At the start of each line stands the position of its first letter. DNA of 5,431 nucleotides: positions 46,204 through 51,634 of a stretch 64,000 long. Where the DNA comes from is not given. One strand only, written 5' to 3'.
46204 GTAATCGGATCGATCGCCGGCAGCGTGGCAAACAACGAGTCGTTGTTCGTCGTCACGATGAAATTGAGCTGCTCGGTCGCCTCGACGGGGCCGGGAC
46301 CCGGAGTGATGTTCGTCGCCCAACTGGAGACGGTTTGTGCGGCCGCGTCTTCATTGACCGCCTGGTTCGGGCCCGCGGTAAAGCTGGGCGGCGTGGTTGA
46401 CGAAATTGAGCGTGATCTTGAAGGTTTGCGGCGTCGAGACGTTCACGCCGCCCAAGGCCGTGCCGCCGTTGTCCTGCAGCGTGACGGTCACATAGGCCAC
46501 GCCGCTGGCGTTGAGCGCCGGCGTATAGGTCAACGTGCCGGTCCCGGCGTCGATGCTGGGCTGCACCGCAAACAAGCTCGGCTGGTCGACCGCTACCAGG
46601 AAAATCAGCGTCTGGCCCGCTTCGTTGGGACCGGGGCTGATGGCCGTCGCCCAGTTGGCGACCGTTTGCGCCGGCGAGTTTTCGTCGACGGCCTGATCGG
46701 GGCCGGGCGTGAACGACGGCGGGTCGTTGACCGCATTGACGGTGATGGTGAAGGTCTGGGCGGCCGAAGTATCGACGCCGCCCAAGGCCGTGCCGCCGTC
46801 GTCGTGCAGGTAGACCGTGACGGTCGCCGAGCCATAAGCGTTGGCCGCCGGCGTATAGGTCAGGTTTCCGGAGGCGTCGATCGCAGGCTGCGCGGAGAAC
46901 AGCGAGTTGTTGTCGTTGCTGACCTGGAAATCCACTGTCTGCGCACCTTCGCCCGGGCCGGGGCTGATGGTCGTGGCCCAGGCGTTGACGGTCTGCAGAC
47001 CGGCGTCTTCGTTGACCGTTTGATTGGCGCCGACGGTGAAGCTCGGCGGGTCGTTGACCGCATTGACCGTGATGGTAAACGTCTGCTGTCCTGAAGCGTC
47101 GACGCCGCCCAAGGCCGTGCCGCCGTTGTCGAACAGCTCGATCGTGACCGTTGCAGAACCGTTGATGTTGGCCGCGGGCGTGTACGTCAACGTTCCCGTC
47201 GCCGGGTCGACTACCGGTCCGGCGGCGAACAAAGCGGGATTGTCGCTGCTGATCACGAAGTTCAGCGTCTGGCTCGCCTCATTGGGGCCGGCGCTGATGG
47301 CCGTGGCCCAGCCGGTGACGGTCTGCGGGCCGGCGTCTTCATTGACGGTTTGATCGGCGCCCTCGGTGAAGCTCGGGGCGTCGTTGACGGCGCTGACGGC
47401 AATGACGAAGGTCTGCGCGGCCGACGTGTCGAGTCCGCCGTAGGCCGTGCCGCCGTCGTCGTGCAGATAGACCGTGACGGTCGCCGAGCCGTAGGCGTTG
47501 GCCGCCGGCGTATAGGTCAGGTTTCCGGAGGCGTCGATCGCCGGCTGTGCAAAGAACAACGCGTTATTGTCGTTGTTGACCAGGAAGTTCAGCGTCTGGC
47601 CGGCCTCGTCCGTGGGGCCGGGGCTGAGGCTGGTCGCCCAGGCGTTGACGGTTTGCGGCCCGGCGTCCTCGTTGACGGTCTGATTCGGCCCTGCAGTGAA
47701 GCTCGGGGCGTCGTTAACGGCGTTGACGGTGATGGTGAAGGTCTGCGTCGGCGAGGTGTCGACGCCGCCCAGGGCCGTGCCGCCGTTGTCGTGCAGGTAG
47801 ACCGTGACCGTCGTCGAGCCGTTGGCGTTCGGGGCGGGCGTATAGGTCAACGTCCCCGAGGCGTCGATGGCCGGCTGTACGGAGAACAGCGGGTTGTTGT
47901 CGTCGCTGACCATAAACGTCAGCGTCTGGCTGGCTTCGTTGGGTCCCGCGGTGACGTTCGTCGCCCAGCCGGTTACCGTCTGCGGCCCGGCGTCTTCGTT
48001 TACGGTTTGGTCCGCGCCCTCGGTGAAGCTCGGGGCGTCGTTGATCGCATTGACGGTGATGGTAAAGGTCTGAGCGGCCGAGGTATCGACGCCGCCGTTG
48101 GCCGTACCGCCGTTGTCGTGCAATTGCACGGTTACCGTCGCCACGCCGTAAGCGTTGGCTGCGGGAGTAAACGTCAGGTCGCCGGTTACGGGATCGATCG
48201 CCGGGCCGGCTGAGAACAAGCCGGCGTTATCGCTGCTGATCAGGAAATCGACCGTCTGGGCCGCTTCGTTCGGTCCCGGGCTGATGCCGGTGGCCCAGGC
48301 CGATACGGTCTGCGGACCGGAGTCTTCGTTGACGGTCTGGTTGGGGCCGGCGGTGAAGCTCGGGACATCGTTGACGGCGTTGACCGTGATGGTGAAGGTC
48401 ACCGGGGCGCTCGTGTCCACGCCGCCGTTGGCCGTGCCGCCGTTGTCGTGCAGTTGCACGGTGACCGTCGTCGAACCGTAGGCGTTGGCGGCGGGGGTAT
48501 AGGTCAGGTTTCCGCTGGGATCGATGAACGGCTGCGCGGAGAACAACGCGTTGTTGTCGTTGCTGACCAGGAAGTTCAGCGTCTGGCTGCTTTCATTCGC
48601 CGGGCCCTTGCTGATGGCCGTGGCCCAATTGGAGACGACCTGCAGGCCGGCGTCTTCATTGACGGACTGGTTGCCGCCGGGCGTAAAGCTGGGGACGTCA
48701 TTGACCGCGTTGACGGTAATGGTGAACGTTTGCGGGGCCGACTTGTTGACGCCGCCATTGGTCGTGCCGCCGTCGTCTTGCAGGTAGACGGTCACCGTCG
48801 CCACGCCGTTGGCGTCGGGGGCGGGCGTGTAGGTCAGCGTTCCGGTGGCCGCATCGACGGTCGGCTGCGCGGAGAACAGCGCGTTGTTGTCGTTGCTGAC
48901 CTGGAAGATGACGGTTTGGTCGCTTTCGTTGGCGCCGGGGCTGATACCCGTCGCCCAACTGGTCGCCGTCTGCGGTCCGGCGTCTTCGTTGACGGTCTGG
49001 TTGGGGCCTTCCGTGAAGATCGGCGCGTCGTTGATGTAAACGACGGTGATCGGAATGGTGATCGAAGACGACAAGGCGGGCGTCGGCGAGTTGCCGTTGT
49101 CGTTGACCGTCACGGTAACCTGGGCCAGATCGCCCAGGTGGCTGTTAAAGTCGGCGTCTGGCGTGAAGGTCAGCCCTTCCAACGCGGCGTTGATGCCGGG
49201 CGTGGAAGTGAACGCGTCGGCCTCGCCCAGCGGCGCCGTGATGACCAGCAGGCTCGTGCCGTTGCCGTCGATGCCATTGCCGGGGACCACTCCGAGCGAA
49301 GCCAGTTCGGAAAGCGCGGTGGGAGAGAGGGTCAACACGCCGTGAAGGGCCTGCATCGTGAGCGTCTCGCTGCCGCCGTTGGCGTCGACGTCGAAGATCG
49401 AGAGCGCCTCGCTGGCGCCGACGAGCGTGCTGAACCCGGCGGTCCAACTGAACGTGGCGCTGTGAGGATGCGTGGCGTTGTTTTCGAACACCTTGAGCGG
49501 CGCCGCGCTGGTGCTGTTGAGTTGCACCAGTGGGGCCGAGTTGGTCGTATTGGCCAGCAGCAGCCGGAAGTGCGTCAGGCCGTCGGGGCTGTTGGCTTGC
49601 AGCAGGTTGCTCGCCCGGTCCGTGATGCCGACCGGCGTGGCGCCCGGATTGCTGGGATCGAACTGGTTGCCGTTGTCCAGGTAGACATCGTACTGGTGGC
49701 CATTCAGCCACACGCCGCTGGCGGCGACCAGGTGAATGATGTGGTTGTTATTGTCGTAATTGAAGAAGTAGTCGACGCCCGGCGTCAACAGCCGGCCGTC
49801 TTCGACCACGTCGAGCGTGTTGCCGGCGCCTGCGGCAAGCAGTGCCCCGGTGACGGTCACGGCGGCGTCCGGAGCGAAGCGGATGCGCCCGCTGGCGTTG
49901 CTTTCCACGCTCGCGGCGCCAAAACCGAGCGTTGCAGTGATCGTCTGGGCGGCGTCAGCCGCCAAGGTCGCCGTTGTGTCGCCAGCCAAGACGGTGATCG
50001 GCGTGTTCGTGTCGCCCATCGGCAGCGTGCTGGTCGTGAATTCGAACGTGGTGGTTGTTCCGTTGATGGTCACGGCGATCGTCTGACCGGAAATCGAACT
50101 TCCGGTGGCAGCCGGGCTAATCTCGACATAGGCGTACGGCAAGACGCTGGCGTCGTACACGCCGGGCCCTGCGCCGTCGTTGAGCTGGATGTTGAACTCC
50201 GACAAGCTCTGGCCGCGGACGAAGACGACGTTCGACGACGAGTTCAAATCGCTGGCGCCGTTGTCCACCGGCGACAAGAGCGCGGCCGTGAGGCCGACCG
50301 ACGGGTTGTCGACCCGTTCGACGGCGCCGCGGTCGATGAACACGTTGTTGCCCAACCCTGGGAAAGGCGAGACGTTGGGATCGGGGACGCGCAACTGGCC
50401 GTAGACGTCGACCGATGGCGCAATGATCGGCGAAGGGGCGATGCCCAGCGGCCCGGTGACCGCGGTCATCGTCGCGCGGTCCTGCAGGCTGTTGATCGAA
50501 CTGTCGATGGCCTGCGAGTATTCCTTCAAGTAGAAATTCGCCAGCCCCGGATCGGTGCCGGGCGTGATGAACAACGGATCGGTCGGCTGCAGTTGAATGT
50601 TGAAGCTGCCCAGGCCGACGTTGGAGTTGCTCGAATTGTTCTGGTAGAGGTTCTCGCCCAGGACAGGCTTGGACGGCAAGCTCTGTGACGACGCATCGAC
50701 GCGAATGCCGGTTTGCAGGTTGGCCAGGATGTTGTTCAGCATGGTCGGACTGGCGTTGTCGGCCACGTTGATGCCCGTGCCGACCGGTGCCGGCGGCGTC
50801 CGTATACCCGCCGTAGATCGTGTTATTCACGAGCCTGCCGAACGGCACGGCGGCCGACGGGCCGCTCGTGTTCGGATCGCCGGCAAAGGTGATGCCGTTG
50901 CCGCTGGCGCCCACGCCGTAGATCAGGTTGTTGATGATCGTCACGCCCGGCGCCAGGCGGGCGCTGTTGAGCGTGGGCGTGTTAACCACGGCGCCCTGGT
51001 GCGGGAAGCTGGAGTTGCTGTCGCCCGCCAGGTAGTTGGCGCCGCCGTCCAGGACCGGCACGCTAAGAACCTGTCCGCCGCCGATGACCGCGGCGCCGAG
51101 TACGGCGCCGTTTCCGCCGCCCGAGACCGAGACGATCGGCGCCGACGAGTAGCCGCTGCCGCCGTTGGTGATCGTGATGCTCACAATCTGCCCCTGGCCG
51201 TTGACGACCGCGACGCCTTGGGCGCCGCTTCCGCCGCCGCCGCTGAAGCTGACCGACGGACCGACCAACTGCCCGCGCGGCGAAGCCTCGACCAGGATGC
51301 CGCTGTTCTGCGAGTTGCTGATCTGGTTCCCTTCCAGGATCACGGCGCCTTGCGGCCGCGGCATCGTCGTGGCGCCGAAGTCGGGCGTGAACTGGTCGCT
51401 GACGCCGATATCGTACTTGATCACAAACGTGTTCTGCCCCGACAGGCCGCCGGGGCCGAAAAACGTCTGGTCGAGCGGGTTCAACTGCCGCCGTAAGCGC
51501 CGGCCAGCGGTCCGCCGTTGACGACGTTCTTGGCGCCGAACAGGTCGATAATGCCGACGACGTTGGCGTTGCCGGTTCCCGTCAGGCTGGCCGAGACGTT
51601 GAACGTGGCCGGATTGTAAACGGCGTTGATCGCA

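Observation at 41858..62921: One ~21-kb, ~7,000-codon giant exoprotein gene is hidden behind at least 17 frame breaks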

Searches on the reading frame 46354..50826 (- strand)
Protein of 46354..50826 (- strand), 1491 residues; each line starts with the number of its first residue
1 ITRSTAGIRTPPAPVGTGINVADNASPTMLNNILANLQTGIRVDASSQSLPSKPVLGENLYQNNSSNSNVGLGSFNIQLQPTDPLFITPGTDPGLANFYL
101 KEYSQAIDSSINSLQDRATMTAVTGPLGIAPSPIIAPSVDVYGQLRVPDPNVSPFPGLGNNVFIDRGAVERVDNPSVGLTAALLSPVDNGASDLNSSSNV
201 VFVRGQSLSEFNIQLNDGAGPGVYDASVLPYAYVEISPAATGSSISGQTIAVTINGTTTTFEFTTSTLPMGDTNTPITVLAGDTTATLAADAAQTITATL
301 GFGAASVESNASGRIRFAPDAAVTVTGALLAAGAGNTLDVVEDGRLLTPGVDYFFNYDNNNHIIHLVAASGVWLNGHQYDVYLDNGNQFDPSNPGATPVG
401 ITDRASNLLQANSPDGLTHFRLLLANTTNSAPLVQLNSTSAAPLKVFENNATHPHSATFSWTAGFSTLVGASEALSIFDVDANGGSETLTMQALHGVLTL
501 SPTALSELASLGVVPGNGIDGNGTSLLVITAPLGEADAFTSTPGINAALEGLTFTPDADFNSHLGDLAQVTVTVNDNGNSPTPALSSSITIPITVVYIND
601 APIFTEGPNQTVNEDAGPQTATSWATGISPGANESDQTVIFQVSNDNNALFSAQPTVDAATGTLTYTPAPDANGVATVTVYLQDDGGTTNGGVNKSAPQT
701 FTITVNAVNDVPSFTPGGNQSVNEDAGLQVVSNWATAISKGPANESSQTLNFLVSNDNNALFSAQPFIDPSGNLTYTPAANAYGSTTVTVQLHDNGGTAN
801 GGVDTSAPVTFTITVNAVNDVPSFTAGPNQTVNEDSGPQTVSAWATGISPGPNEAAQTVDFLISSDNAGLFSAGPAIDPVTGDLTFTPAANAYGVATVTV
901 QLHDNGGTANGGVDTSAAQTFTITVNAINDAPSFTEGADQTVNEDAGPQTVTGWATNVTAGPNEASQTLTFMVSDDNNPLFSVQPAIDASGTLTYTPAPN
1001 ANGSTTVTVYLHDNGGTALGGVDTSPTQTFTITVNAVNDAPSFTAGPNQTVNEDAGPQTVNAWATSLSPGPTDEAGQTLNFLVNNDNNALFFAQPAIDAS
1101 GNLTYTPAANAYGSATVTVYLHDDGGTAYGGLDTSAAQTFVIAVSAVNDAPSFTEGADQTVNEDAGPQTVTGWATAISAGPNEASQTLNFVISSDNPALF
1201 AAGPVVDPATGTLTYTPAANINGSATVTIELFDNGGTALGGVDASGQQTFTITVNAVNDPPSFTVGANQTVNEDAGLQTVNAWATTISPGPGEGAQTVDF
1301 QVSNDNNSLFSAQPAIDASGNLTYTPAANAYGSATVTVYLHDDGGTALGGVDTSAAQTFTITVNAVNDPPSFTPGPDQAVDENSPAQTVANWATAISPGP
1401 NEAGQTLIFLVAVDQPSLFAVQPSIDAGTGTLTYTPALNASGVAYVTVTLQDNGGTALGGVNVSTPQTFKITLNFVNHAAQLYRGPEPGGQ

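Call 7: search_protein_families(library=pfam, proteins=[window:46354-50826:-], max_evalue=0.01)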
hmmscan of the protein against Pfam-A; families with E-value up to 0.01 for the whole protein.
window:46354-50826:- (1491 aa): 4 families
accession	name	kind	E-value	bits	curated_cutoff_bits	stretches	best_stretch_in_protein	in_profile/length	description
PF17963.7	Big_9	-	1.3e-26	93.7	23.6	5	1367-1463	1-88/89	Bacterial Ig domain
PF17892.7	Cadherin_5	-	8.1e-22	77.3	26.5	2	1147-1237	1-87/98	Cadherin-like domain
PF18957.6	RibLong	-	0.0042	18.3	27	0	648-682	45-78/93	Long Rib domain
PF19116.6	DUF5801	-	0.0047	17.7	27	0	1227-1258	55-86/137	Domain of unknown function (DUF5801)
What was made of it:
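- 42602..49143 (-): Twenty tandem copies of a ~110-aa Ig/cadherin-like repeat (tandem-95 / Big_9 / Cadherin_5). Frame events at ~46395, 44633, 44023 and 43118. Big_9 and Cadherin_5 hits (call 7).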

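Call 32: search_protein_families(library=ncbifam, proteins=[window:46354-50826:-], max_evalue=0.01)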
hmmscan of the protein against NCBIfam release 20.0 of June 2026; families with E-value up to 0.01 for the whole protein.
window:46354-50826:- (1491 aa): 2 families
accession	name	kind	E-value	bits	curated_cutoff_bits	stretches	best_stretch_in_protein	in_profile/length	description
NF012211.1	tand_rpt_95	domain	6.5e-44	147.9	90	8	1202-1263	39-93/98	tandem-95 repeat protein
TIGR04225.1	CshA_fibril_rpt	repeat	1.4e-09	38.7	60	0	876-917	61-96/104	fibrillar adhesin CshA-type repeat protein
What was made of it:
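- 42602..49143 (-): NF012211 scores 147.9 bits against a cut-off of 90 (call 32).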

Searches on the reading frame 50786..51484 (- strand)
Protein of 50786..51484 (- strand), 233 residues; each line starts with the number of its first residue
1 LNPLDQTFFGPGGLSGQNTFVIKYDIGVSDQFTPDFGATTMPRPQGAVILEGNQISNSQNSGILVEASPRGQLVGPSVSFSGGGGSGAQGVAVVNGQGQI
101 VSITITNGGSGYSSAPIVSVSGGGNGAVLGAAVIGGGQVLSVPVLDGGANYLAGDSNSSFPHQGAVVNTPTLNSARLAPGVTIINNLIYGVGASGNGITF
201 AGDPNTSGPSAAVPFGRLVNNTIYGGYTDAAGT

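Call 21: search_protein_families(library=pfam, proteins=[window:50786-51484:-], max_evalue=1)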
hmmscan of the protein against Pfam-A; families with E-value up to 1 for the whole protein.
window:50786-51484:- (233 aa): 1 family
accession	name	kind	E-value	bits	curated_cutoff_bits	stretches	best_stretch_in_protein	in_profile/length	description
PF13229.12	Beta_helix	-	0.0025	17.9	25.9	1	46-109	9-68/158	Right handed beta helix region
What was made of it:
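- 49144..51486 (-): Beta-helix-like segment and linker region (aa 3813-4593). Frame event at ~50785. Beta_helix E 0.0025, below the cut-off (call 21).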
